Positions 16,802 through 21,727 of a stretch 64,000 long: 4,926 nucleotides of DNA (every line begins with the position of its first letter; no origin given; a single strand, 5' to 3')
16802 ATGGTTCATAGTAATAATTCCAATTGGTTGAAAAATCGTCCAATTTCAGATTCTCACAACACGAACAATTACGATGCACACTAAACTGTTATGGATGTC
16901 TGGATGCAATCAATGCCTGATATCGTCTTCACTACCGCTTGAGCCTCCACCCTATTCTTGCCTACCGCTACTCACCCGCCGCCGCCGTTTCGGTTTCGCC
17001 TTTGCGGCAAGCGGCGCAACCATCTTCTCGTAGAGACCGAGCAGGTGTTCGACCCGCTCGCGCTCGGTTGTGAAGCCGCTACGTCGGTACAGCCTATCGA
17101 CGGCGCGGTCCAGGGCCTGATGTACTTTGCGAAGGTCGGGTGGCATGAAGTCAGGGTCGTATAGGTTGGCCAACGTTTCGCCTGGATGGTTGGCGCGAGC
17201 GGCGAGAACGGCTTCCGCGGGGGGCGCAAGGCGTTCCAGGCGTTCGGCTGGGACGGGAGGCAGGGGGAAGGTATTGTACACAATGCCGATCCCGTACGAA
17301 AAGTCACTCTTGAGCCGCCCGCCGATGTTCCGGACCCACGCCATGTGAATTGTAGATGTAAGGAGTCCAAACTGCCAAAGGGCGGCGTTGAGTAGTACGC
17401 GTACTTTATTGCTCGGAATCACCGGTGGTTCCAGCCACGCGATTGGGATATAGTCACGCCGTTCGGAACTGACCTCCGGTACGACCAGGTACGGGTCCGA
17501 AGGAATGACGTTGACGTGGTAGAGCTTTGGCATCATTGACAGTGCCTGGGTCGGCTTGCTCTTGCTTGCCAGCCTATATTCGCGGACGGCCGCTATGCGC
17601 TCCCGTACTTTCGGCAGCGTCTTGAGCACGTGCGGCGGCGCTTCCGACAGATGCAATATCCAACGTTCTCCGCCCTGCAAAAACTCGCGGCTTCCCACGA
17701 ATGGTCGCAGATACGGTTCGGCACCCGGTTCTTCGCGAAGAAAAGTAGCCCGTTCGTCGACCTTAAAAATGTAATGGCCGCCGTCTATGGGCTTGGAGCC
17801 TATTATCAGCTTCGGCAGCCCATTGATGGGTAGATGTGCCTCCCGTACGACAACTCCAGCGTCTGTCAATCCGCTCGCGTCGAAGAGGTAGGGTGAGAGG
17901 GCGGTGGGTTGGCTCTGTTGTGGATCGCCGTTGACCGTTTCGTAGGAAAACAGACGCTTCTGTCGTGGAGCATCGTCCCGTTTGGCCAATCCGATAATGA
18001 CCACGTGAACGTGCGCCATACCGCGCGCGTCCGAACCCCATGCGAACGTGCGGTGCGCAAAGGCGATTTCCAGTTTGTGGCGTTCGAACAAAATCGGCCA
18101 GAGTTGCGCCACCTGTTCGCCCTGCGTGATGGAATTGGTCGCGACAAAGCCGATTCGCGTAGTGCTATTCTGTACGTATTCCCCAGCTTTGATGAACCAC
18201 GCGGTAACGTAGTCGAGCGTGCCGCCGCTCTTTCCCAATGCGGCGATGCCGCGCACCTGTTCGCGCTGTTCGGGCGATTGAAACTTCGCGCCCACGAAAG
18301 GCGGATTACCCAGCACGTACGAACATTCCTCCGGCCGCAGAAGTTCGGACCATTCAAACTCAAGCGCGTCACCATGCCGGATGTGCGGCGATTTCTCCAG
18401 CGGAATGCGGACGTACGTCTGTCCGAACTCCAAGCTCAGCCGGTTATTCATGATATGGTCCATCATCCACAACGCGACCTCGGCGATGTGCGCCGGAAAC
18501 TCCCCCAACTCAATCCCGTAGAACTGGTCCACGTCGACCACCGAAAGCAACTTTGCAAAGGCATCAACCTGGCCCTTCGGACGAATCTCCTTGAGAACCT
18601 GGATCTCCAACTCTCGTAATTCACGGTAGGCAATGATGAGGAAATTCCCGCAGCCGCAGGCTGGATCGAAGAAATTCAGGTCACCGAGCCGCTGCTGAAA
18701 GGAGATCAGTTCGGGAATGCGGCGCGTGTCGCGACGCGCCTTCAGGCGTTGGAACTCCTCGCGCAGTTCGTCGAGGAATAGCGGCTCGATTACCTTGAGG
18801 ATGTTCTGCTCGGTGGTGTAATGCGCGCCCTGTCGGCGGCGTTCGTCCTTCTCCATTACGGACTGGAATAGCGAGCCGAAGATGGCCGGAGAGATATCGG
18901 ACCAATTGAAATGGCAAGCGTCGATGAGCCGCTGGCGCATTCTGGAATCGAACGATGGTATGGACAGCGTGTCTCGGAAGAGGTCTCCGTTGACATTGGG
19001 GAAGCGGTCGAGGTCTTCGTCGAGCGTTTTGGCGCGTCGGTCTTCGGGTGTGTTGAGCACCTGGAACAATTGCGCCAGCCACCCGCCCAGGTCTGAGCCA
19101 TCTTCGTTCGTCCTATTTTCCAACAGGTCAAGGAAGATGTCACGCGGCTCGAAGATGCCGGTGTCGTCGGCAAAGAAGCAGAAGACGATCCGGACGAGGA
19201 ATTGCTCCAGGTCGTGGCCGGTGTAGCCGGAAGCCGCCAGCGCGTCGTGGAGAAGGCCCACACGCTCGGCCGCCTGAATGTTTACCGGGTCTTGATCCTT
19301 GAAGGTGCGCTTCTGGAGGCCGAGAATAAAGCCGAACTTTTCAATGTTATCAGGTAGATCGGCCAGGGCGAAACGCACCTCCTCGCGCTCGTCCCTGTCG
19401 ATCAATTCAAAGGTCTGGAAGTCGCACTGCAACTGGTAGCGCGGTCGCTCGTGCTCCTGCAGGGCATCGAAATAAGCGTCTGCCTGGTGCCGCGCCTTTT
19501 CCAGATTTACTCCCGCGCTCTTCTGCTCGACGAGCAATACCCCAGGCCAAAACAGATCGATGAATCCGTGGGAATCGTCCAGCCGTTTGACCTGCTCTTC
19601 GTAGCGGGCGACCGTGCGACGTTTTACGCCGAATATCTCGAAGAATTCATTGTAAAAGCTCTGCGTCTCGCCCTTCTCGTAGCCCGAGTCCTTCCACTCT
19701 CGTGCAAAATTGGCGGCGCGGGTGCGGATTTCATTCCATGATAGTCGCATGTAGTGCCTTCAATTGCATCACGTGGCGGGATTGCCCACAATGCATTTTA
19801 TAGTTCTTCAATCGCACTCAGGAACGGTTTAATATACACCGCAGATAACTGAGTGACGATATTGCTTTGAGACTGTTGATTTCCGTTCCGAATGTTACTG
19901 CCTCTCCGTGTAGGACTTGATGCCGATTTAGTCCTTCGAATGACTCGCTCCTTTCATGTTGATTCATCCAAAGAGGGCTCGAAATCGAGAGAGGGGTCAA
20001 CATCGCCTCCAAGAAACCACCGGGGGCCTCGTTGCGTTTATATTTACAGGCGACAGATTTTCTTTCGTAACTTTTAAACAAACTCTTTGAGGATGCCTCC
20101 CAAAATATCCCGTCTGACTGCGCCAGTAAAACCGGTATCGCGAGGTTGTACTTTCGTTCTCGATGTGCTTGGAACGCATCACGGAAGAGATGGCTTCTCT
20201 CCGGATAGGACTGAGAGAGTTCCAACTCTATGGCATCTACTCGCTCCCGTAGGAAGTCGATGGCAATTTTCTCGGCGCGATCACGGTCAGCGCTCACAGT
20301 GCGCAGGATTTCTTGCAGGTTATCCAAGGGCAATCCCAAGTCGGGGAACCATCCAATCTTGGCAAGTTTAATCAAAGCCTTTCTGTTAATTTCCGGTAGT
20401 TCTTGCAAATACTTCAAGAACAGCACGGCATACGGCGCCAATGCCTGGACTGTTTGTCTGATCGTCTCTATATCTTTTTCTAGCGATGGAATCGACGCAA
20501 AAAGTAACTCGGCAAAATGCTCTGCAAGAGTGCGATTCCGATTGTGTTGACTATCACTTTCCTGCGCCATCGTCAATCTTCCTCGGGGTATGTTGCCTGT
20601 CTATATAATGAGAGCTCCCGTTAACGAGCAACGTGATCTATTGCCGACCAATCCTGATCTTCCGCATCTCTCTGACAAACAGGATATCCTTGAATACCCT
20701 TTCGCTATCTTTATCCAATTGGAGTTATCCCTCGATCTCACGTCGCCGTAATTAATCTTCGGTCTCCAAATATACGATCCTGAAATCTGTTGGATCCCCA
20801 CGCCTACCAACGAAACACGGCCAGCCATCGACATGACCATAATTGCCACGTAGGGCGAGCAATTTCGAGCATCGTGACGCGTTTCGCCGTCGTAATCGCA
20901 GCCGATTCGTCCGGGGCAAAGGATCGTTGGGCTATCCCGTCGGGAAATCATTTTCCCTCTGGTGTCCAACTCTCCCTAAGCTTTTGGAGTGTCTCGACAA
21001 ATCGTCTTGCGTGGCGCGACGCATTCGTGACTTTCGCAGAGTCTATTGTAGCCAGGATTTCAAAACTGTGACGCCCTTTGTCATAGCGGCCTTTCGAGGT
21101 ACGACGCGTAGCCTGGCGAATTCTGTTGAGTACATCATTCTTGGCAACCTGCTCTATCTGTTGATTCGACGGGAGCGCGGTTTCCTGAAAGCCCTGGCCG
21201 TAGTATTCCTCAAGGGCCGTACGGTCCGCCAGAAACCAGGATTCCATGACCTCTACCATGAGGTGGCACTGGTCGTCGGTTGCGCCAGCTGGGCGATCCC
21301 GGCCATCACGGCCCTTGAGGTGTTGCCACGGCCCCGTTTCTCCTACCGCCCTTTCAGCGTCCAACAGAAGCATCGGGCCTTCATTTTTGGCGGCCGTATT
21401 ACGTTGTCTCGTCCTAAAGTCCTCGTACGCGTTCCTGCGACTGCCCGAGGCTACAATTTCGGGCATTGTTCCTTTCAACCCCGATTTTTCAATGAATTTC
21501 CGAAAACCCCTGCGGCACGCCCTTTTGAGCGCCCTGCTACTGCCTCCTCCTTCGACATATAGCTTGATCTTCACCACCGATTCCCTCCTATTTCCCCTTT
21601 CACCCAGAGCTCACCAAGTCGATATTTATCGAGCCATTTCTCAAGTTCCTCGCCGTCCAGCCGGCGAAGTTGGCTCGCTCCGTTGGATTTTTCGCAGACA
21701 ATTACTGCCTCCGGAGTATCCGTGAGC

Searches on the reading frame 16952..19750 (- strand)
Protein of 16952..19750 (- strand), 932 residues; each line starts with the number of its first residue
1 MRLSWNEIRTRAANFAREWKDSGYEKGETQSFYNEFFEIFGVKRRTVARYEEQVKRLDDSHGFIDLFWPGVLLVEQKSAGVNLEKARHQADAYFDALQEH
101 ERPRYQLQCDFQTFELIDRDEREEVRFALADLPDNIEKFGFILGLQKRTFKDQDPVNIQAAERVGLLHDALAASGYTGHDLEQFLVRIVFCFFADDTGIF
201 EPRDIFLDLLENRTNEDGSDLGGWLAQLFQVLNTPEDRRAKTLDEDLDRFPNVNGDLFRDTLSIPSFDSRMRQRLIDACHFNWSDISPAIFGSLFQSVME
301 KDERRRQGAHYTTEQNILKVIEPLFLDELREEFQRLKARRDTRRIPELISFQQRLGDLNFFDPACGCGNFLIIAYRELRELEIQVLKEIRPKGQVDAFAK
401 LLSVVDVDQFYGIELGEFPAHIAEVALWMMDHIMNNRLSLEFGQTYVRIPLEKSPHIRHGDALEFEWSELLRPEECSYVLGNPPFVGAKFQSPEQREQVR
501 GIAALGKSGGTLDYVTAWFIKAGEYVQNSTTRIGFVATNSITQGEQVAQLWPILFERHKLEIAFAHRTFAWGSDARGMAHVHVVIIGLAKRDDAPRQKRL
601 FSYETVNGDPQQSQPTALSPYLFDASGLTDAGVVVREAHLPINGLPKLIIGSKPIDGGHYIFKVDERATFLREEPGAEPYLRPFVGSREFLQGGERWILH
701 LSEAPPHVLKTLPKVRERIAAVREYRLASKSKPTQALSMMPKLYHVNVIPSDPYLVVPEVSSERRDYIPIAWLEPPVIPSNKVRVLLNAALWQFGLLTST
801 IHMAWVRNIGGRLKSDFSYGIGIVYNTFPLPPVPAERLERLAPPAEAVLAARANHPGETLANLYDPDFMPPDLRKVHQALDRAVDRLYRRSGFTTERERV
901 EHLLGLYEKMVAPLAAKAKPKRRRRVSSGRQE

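Call 22: search_protein_families(library=padloc, proteins=[window:16952-19750:-], max_evalue=0.01)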
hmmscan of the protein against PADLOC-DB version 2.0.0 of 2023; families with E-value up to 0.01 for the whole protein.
window:16952-19750:- (932 aa): 22 families
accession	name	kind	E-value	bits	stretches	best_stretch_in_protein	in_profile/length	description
PDLC03598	REase_MTase_IIG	-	0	1170.2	1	2-912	2-909/912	Type IIG restriction enzyme-methyltransferase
PDLC03599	REase_MTase_IIG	-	3.4e-89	297.9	2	22-600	19-590/959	Type IIG restriction enzyme-methyltransferase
PDLC03627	REase_MTase_IIG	-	3.8e-84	281.2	2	13-434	5-485/1136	Type IIG restriction enzyme-methyltransferase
PDLC04134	mad2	-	1e-44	151.2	1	29-517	9-397/492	mads_2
PDLC02643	DrmMI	-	2.5e-28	96.5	2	479-891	872-1274/1347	DrmMI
PDLC02644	DrmMI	-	5.1e-13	45.9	2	765-889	689-821/988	DrmMI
PDLC02646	DrmMI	-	3.2e-08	30.2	1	478-546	285-355/792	DrmMI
PDLC03335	MTase_II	-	1.1e-07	28.9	1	360-560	106-278/607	Type II methyltransferase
PDLC03609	REase_MTase_IIG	-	4.4e-07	26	1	348-554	427-632/1066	Type IIG restriction enzyme-methyltransferase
PDLC03021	MTase_I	-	2.1e-06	24.8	1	360-488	188-285/491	Type I methyltransferase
PDLC03630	REase_MTase_IIG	-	6.3e-05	19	1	290-380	353-429/1100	Type IIG restriction enzyme-methyltransferase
PDLC02640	DrmMI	-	0.00033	16.4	1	769-894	780-914/1015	DrmMI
PDLC03629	REase_MTase_IIG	-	0.00054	15.8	1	297-431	371-513/1182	Type IIG restriction enzyme-methyltransferase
PDLC03338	MTase_II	-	0.0013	15.6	1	359-411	157-205/604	Type II methyltransferase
PDLC03025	MTase_I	-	0.0015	15.3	0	359-380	185-206/569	Type I methyltransferase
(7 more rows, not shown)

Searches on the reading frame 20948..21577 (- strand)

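Call 64: search_protein_families(library=pfam, proteins=[window:20948-21577:-], max_evalue=0.001)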
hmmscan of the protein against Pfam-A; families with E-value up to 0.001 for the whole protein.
window:20948-21577:- (209 aa): 1 family
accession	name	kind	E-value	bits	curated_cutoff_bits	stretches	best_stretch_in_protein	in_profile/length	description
PF14103.11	DUF4276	-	1.2e-21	78.3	30.2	1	8-197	1-191/192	Domain of unknown function (DUF4276)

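Call 72: search_protein_families(library=padloc, proteins=[window:20948-21577:-], max_evalue=0.00001)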
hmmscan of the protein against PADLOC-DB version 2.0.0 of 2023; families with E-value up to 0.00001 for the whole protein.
window:20948-21577:- (209 aa): 9 families
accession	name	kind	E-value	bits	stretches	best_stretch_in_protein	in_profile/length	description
PDLC04201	HEC-01B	-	5.4e-78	259.2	1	1-200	1-199/202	-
PDLC04195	HEC-01B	-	1.4e-31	108.1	1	30-197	2-180/199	-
PDLC04199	HEC-01B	-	1.3e-22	78.6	1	44-194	2-165/203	-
PDLC04192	HEC-01B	-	1.1e-21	75.3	1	40-199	17-174/182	-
PDLC04191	HEC-01B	-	5.9e-08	30.9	1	1-200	1-188/192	-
PDLC04196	HEC-01B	-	2.2e-07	29.1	1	1-200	1-191/197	-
PDLC04194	HEC-01B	-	3.4e-06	25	1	107-163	93-147/204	-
PDLC04143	HEC-01A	-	7.6e-06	23.7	0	109-203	98-186/190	-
PDLC04197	HEC-01B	-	8.2e-06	23.6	0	105-160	86-139/192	-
